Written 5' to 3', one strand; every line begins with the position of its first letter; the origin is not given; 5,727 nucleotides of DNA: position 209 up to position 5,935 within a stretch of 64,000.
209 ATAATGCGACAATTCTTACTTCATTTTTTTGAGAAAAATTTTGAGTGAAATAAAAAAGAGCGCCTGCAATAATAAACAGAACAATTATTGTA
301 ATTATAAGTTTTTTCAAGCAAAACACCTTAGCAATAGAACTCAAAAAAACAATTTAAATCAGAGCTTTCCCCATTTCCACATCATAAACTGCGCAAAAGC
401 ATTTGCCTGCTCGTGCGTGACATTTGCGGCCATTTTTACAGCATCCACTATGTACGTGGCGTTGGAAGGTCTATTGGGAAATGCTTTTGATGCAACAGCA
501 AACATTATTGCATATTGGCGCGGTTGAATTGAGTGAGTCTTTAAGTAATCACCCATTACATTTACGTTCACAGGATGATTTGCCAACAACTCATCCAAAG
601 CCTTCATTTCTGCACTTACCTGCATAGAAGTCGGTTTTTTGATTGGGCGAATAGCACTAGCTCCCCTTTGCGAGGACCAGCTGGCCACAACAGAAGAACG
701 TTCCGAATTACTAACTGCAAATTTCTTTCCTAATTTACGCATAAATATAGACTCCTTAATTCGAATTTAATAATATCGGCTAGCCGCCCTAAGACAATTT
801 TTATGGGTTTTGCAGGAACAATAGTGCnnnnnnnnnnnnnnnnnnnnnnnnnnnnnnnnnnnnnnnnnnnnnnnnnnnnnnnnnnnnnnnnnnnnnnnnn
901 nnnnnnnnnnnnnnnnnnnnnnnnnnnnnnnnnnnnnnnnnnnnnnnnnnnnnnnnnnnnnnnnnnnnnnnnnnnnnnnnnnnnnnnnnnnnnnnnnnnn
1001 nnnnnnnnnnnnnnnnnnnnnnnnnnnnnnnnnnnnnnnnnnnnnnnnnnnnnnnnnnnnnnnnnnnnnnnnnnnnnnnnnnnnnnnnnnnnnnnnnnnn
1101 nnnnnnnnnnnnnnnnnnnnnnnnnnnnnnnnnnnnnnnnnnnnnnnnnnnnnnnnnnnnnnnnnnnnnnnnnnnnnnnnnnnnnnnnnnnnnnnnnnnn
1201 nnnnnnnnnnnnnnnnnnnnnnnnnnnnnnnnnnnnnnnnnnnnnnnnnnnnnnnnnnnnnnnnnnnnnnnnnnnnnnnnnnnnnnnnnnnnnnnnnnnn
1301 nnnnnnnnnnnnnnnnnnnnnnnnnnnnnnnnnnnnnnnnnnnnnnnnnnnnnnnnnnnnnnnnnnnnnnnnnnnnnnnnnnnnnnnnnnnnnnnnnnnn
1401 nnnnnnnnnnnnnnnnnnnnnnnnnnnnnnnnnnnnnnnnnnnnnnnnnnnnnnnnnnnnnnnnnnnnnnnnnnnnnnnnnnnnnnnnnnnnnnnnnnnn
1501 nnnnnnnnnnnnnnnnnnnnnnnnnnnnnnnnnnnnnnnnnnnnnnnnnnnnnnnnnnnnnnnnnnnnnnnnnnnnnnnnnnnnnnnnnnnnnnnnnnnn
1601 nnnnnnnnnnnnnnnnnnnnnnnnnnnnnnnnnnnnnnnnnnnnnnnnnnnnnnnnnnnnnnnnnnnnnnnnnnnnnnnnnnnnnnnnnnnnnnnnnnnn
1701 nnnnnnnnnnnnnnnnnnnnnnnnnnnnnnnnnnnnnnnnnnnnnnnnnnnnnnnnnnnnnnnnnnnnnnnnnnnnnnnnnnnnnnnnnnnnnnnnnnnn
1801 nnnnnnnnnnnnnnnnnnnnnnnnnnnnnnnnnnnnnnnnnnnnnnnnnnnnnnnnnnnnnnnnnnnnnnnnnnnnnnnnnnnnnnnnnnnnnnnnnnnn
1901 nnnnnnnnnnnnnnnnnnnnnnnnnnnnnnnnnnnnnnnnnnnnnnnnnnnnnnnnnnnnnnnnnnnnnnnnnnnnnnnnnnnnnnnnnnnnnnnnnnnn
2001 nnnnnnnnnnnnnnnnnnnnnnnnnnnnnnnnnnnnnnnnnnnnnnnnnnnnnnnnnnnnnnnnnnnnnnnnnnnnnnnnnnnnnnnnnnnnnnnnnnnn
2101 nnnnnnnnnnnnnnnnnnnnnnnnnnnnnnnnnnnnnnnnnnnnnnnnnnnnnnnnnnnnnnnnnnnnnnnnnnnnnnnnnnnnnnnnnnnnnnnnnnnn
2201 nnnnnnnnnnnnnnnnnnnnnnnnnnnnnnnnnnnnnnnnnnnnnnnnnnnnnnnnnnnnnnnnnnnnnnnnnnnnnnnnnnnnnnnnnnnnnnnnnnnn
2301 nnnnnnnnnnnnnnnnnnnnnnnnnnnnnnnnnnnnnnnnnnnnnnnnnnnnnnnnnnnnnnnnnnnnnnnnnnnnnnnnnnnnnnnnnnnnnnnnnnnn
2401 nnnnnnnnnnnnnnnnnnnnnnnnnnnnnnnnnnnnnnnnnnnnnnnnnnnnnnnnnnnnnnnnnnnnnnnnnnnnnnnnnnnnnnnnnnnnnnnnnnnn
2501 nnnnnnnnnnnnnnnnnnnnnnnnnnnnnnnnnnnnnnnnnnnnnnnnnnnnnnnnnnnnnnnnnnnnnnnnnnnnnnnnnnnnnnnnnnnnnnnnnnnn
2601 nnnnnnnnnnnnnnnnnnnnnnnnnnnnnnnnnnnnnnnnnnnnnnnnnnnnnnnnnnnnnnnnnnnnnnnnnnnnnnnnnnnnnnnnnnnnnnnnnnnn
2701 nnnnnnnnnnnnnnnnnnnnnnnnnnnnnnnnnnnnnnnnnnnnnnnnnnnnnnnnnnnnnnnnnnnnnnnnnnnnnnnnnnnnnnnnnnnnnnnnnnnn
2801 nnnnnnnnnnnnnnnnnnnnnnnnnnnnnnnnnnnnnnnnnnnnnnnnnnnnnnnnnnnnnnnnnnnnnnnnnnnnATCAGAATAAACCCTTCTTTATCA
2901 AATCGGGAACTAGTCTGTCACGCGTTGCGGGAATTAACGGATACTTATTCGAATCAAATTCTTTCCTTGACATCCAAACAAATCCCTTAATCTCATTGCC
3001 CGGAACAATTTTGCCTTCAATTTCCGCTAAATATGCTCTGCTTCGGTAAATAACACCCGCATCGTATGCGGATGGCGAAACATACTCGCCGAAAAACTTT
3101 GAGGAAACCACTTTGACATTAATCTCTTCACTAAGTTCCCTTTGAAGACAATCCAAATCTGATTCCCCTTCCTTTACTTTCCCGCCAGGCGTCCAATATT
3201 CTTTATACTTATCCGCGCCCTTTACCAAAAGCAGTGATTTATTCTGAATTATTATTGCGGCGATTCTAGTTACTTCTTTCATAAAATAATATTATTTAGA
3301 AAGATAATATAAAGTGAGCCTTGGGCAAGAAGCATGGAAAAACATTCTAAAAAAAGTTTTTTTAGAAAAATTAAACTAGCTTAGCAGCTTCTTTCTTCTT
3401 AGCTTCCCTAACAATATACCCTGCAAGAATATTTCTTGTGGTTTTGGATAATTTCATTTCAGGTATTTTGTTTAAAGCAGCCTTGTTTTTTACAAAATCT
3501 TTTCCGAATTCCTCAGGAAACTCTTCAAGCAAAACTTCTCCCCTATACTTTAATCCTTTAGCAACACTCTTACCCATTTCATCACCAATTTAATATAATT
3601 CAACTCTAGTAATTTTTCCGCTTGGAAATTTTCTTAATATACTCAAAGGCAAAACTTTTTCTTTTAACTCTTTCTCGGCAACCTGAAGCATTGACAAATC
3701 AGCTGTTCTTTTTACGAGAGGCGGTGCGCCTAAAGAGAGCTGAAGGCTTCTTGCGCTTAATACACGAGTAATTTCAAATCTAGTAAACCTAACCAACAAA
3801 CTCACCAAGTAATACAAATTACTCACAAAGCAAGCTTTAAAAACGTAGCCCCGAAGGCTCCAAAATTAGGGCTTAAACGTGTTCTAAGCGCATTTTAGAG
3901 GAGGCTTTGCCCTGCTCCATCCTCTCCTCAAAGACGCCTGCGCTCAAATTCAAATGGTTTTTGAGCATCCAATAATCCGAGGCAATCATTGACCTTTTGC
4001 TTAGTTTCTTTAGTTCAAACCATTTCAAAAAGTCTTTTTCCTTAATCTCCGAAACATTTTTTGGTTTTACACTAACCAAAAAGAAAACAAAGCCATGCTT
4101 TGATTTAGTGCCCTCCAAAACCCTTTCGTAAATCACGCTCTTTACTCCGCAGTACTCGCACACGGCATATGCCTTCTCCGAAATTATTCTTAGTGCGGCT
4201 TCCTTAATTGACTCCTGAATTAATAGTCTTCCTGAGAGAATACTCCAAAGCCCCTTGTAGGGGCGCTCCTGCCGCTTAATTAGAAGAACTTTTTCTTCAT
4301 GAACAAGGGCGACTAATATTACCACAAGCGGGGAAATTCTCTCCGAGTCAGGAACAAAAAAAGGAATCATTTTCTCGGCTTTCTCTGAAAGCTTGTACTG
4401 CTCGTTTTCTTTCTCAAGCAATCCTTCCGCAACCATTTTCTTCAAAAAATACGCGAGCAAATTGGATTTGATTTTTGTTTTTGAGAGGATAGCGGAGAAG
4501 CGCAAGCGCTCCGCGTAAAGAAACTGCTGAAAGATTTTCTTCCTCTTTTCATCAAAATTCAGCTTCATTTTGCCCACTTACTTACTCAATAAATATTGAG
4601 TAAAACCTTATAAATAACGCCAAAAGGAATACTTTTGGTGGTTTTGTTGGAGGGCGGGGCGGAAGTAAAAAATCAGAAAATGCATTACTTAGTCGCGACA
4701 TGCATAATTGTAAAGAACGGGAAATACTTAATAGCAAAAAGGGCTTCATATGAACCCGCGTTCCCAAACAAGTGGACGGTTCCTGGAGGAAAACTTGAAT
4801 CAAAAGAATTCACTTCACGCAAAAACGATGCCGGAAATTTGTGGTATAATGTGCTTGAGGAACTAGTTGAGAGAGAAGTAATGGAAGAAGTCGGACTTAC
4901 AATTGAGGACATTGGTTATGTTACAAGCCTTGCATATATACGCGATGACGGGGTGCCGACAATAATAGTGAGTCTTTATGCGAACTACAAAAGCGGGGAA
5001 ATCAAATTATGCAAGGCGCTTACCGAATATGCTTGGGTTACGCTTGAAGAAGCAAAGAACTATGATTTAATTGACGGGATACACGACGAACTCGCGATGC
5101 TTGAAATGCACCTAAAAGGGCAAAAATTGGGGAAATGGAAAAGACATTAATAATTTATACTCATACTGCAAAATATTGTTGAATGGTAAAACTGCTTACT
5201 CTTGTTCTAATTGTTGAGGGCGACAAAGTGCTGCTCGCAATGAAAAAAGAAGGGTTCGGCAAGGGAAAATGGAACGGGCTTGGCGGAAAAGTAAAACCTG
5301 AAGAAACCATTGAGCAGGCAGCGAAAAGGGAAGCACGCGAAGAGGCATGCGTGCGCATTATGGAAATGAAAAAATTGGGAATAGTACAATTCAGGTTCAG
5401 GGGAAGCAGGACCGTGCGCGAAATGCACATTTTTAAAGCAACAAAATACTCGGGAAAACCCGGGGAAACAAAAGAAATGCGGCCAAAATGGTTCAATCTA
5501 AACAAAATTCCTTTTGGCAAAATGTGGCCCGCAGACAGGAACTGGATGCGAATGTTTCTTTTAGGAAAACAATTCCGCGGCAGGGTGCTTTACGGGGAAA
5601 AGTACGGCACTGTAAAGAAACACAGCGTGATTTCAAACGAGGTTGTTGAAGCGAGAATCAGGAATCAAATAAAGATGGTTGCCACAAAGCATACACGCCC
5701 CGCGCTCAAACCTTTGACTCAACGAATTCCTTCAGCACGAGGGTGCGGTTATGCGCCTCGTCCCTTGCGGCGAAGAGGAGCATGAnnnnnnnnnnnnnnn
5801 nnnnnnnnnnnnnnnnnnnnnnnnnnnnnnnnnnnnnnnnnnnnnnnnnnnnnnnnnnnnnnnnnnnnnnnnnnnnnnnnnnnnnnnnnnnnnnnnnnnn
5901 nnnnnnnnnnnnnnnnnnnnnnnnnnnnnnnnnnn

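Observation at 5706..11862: Non-canonical herA-nurA operon: nurA-HAD-HAD-70aa-herA-PolB-like-DUF488, with no mre11 and rad50 displaced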

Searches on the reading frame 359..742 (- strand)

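Call 8: search_protein_families(library=pfam, proteins=[window:359-742:-], max_evalue=0.01)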
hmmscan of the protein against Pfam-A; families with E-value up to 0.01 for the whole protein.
window:359-742:- (127 aa): 1 family
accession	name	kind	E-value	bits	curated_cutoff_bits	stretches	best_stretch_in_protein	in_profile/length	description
PF19404.4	DUF5977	-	0.0032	18.5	25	0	91-119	20-48/65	Family of unknown function (DUF5977)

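Call 85: search_protein_families(library=phrogs, proteins=[window:359-742:-], max_evalue=0.001)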
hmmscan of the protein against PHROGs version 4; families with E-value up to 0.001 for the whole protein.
window:359-742:- (127 aa): 0 families

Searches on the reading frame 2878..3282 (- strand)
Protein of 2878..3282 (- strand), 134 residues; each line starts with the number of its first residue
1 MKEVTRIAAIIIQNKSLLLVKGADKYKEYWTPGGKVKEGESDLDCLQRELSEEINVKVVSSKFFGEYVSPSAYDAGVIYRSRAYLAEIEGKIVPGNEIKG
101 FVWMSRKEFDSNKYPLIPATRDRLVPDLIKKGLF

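Call 8: search_protein_families(library=pfam, proteins=[window:2878-3282:-], max_evalue=0.01)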
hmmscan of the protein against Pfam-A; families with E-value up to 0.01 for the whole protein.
window:2878-3282:- (134 aa): 2 families
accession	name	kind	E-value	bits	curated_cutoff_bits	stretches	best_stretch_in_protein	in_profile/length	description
PF00293.34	NUDIX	-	1.2e-15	58.2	21.1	1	7-116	5-122/134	NUDIX domain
PF13869.12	NUDIX_2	-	4.9e-05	23.3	27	1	17-120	60-130/188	Nucleotide hydrolase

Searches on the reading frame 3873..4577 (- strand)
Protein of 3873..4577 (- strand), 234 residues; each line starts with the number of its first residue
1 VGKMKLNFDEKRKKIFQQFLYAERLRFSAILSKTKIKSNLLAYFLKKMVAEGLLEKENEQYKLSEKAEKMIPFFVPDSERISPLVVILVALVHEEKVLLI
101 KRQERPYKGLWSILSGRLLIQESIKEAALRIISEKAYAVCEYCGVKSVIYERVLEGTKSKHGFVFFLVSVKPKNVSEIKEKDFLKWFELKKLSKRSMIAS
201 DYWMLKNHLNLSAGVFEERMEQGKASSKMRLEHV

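Call 8: search_protein_families(library=pfam, proteins=[window:3873-4577:-], max_evalue=0.01)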
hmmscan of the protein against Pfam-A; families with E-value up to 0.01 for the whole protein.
window:3873-4577:- (234 aa): 3 families
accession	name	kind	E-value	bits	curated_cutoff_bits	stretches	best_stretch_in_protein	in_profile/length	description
PF00293.34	NUDIX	-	3.4e-09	37.2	21.1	1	87-195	6-120/134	NUDIX domain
PF08672.17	ANAPC2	-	0.0011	19.8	23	1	34-63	31-60/60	Anaphase promoting complex (APC) subunit 2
PF14815.12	NUDIX_4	-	0.0068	16.6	35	0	89-195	4-101/113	NUDIX domain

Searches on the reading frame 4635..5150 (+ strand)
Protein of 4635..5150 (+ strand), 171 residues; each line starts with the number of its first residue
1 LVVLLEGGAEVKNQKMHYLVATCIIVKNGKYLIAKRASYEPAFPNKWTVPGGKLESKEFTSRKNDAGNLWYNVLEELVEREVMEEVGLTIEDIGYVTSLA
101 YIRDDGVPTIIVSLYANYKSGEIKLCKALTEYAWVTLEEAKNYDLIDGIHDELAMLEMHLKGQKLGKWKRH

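Call 8: search_protein_families(library=pfam, proteins=[window:4635-5150:+], max_evalue=0.01)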
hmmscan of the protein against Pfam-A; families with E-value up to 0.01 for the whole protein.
window:4635-5150:+ (171 aa): 2 families
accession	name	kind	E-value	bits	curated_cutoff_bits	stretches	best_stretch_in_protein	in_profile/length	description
PF00293.34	NUDIX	-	2.5e-12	47.4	21.1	2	78-142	48-119/134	NUDIX domain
PF14815.12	NUDIX_4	-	0.0018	18.5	35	0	22-145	2-103/113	NUDIX domain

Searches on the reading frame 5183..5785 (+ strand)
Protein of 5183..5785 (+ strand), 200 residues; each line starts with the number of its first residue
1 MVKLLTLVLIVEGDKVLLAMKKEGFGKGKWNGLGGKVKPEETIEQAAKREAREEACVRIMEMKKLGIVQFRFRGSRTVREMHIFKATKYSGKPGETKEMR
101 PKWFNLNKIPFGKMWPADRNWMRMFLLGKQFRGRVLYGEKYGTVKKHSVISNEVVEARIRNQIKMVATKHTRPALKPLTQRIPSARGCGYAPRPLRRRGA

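Call 8: search_protein_families(library=pfam, proteins=[window:5183-5785:+], max_evalue=0.01)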
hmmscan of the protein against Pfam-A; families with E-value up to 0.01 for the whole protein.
window:5183-5785:+ (200 aa): 1 family
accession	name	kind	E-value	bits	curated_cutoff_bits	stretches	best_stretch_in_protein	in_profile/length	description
PF00293.34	NUDIX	-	3.8e-15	56.5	21.1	1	8-124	8-133/134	NUDIX domain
